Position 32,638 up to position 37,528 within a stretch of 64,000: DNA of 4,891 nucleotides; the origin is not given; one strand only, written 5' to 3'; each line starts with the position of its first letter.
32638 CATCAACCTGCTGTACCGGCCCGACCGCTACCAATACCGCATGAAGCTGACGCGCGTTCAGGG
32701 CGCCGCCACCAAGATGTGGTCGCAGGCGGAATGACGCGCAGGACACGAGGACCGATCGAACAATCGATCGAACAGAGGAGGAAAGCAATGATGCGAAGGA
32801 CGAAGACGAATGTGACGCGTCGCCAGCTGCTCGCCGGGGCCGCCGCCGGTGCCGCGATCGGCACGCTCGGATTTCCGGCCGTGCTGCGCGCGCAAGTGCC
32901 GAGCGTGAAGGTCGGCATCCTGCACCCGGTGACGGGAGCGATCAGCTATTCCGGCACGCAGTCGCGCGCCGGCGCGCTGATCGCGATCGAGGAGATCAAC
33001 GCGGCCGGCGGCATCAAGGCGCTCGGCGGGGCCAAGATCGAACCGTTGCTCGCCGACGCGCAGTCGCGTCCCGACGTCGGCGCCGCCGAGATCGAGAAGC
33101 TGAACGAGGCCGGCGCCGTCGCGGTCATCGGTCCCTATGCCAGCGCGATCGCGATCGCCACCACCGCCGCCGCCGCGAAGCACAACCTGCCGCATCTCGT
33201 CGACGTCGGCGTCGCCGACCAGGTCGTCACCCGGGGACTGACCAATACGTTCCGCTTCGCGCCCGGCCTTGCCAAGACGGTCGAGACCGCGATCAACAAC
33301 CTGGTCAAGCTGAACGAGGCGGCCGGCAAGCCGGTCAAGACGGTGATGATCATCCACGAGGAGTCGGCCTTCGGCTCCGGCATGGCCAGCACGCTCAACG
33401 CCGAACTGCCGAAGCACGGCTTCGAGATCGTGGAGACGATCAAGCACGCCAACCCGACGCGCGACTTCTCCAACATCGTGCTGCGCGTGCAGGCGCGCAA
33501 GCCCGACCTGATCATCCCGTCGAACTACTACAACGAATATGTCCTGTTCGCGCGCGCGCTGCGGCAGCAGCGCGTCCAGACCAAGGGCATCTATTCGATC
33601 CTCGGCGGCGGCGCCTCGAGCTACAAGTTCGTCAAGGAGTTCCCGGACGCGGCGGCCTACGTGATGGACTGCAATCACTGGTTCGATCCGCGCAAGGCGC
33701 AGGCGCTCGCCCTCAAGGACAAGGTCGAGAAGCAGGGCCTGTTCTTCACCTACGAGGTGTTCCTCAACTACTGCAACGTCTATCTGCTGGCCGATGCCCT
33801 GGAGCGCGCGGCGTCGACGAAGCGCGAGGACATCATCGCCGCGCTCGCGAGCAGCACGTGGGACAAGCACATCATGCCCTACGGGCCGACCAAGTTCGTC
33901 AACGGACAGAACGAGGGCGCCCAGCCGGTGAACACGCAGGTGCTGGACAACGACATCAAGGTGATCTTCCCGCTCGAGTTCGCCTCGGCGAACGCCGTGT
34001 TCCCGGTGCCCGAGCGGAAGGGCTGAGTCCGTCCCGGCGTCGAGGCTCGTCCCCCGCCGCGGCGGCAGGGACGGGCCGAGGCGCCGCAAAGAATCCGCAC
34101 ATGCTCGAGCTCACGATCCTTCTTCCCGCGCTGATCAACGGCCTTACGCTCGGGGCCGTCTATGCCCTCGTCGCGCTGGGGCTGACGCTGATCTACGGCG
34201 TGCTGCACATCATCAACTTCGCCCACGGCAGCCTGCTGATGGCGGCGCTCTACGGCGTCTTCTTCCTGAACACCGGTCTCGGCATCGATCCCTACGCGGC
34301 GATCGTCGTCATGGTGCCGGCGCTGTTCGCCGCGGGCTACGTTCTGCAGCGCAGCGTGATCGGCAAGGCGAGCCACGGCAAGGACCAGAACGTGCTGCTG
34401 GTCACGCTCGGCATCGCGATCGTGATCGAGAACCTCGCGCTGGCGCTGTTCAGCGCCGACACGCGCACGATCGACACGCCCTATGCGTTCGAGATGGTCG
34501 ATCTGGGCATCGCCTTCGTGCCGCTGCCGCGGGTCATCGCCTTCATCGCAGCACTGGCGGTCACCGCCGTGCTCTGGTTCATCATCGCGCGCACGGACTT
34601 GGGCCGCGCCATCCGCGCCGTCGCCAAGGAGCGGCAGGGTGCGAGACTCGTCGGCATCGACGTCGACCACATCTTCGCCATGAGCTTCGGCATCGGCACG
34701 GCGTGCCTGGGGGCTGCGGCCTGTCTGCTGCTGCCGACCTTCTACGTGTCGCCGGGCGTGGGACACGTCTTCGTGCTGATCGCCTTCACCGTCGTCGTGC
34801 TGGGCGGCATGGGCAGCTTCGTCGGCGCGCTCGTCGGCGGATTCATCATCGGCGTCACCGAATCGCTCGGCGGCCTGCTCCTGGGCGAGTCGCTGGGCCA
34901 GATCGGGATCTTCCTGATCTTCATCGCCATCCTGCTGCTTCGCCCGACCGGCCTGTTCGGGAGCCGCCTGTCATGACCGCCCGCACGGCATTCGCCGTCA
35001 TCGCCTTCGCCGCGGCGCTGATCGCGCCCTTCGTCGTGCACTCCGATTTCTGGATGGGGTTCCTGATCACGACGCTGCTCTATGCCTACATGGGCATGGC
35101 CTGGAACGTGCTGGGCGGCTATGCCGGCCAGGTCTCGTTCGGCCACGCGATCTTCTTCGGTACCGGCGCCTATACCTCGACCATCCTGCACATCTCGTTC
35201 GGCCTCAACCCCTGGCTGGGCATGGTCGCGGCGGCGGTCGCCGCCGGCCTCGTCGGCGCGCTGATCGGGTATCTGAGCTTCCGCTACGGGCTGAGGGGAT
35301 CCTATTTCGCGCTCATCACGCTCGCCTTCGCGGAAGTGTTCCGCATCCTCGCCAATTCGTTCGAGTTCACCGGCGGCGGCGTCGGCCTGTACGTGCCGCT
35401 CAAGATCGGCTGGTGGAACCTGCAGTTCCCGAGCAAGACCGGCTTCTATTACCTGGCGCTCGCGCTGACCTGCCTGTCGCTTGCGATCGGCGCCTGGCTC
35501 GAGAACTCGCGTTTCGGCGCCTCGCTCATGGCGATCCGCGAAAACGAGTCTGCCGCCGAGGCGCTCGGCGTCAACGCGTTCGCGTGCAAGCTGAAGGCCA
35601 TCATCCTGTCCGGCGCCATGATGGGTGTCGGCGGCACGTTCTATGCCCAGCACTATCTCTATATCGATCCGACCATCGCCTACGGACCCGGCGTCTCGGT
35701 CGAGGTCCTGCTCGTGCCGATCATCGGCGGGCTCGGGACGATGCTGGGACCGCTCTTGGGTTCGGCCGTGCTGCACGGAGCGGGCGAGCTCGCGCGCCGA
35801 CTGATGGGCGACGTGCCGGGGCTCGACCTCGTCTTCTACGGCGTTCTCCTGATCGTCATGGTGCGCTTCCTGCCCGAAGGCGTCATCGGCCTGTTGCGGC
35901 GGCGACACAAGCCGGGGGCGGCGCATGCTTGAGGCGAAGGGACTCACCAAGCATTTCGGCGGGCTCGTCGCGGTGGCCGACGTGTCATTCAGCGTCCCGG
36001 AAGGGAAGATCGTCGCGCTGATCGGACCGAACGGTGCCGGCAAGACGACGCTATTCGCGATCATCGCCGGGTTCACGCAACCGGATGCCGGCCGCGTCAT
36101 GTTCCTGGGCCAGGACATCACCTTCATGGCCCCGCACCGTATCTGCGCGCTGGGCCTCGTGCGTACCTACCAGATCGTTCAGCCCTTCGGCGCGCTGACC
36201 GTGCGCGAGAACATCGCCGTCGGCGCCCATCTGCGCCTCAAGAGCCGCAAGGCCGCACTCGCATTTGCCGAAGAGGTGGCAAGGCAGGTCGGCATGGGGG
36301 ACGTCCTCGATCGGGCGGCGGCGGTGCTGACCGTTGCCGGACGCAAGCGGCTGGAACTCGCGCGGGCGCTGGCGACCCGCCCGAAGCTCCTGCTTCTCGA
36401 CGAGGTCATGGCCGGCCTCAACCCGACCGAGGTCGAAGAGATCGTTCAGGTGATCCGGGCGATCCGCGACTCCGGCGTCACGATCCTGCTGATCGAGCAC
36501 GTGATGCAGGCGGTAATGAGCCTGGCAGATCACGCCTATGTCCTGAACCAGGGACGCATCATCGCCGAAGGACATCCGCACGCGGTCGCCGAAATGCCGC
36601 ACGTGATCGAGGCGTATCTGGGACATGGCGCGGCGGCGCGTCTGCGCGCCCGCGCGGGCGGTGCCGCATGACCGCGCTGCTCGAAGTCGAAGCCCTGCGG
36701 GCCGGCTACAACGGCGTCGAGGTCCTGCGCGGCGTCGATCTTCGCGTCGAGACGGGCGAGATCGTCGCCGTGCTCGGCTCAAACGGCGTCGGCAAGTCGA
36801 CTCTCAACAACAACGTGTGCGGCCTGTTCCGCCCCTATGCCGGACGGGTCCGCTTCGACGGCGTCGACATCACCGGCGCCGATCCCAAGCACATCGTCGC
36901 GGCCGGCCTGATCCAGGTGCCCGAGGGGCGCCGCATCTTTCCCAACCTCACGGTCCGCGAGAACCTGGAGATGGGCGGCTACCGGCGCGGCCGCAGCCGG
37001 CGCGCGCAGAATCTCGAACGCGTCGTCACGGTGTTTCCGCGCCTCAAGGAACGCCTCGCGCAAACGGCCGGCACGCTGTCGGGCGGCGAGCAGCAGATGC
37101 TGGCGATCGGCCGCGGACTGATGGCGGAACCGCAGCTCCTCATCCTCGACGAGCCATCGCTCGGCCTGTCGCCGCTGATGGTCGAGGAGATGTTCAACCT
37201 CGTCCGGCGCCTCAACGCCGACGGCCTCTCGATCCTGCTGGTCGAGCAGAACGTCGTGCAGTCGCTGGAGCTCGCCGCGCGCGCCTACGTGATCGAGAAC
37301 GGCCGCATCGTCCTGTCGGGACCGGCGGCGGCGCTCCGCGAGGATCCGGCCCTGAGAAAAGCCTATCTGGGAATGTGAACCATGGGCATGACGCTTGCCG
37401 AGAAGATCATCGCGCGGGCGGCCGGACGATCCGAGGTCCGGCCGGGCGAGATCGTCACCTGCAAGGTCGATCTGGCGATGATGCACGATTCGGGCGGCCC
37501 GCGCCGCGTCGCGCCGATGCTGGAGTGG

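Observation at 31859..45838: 13-gene catabolic operon of unknown substrate: GntR + Liv-type importer + aconitase-family hydratase pair + KRCGH lyase + HyuB/HyuA + Cys-less isochorismatase-like protein + FrdA/TcuA-like flavoprotein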

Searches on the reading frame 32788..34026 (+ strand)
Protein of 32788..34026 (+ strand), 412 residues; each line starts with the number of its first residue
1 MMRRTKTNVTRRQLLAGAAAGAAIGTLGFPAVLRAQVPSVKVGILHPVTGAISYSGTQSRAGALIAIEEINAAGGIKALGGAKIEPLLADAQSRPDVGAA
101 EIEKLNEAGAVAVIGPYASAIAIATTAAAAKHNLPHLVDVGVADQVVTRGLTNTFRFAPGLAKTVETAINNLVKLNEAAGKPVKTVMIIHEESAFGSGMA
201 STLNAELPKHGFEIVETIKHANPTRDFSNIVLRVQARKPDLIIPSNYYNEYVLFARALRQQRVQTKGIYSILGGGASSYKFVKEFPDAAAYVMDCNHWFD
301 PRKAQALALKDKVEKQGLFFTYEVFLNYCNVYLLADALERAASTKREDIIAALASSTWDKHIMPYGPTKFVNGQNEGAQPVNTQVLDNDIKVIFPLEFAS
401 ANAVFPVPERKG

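Call 5: search_protein_families(library=pfam, proteins=[window:32788-34026:+])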
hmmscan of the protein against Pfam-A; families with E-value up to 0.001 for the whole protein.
window:32788-34026:+ (412 aa): 3 families
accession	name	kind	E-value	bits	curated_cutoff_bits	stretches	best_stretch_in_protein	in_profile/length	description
PF13458.12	Peripla_BP_6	-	5.2e-50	171.5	31.7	1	39-383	1-335/343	Periplasmic binding protein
PF13433.12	Peripla_BP_5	-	1.8e-17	63.9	27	1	40-120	1-79/363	Periplasmic binding protein domain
PF01094.35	ANF_receptor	-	8.3e-11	42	25.4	1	63-345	6-297/353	Receptor family ligand binding region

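Call 8: search_protein_families(library=ncbifam, proteins=[window:32788-34026:+], max_evalue=0.00001)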
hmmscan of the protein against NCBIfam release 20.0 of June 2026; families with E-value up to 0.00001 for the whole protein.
window:32788-34026:+ (412 aa): 3 families
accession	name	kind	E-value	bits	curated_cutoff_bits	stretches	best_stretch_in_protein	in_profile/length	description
NF011933.0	PRK15404.1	subfamily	7.9e-23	81.1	477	1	34-362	21-339/370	high-affinity branched-chain amino acid ABC transporter substrate-binding protein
TIGR03407.1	urea_ABC_UrtA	exception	1.4e-12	47.2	492.75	1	40-355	1-311/361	urea ABC transporter substrate-binding protein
TIGR03669.1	urea_ABC_arch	equivalog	1.6e-09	37.3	494.8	0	40-243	1-193/375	urea ABC transporter substrate-binding protein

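Call 47: search_solved_structures(query=window:32788-34026:+, max_evalue=1e-10)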
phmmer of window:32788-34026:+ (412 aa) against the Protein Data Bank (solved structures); distinct sequences matched with E-value up to 1e-10: 8.
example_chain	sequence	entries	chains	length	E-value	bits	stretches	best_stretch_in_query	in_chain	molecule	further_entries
8wch_A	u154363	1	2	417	1.9e-34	122.6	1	38-408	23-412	Probable Leu/Ile/Val-binding protein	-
4n0q_A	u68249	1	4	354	6.3e-17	64.9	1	40-278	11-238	Leu/Ile/Val-binding protein homolog 3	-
4xfk_A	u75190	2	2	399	2.5e-11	46.5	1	40-266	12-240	Putative branched chain amino acid ABC transporter, periplasmic amino acid-binding protein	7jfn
3nnd_B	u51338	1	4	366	4.1e-11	45.8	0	39-231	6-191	Possible substrate binding protein of ABC transporter system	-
3ip5_A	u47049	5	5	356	4.6e-11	45.6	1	42-357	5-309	ABC transporter, substrate binding protein (Amino acid)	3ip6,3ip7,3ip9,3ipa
8tg1_A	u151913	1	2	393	5.2e-11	45.4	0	38-376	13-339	Extracellular ligand-binding receptor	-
3n0x_A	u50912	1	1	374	5.3e-11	45.4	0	40-231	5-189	Possible substrate binding protein of ABC transporter system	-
2lbp_A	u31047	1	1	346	5.8e-11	45.3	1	40-350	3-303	LEUCINE-BINDING PROTEIN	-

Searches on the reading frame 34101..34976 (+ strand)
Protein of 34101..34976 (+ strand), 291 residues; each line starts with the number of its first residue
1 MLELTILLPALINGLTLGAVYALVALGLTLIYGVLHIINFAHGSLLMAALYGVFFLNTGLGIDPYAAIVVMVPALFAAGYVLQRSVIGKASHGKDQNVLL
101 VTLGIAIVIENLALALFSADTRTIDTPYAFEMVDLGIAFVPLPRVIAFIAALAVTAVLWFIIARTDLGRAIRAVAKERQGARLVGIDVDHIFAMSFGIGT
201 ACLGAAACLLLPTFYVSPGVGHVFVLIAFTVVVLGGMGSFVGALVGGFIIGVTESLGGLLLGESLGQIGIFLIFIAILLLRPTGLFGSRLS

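Call 5: search_protein_families(library=pfam, proteins=[window:34101-34976:+])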
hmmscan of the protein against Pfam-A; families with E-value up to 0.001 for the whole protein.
window:34101-34976:+ (291 aa): 1 family
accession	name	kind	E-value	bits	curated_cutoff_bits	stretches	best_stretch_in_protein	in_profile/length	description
PF02653.21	BPD_transp_2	-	2.6e-37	128.9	26.8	1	11-278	2-269/269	Branched-chain amino acid transport system / permease component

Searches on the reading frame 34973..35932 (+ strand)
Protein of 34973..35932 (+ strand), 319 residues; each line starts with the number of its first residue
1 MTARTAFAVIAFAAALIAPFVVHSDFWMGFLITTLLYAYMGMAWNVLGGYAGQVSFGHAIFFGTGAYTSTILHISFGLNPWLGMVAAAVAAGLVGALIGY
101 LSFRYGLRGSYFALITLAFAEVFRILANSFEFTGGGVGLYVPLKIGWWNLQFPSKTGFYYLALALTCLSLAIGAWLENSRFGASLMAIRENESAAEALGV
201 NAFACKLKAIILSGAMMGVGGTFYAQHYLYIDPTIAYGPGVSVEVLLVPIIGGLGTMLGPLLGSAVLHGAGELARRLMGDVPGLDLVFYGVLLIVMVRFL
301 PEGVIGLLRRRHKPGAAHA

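Call 5: search_protein_families(library=pfam, proteins=[window:34973-35932:+])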
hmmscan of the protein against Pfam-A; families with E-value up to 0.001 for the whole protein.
window:34973-35932:+ (319 aa): 1 family
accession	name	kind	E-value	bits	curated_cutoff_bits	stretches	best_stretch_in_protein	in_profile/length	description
PF02653.21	BPD_transp_2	-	1.5e-36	126.4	26.8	1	29-296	4-268/269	Branched-chain amino acid transport system / permease component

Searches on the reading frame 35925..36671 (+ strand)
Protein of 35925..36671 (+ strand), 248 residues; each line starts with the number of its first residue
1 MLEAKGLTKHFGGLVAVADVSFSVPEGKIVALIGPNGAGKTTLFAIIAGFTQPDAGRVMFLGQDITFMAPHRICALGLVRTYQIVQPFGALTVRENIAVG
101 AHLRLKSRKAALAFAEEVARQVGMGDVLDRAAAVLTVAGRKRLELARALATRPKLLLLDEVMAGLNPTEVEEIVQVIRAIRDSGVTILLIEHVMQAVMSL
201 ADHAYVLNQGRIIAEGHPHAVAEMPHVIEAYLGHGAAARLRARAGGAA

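Call 5: search_protein_families(library=pfam, proteins=[window:35925-36671:+])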
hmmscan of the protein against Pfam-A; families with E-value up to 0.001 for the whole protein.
window:35925-36671:+ (248 aa): 5 families
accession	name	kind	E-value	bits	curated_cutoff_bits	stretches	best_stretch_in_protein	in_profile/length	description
PF00005.33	ABC_tran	-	1.1e-28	101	25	1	18-162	2-136/137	ABC transporter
PF12399.14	BCA_ABC_TP_C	-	5.8e-09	35.8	25.5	1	211-237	1-27/27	Branched-chain amino acid ATP-binding cassette transporter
PF13304.12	AAA_21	-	1.9e-08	35.2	27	1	29-50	1-22/304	AAA domain, putative AbiEii toxin, Type IV TA system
PF02463.25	SMC_N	-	0.00028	20.8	40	0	28-47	25-44/220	RecF/RecN/SMC N terminal domain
PF13476.12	AAA_23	-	0.00076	20.6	27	0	22-48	17-40/201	AAA domain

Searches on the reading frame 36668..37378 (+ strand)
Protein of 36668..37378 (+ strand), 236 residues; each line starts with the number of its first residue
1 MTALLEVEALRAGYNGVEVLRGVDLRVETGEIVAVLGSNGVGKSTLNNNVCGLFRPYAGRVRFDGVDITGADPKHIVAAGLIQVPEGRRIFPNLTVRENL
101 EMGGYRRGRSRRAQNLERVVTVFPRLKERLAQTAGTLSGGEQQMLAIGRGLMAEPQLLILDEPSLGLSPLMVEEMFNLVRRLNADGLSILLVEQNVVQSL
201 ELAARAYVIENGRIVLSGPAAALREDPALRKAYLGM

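Call 5: search_protein_families(library=pfam, proteins=[window:36668-37378:+])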
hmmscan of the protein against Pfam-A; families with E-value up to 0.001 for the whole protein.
window:36668-37378:+ (236 aa): 1 family
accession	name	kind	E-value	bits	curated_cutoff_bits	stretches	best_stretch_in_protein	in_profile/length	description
PF00005.33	ABC_tran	-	5e-30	105.3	25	1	20-164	1-136/137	ABC transporter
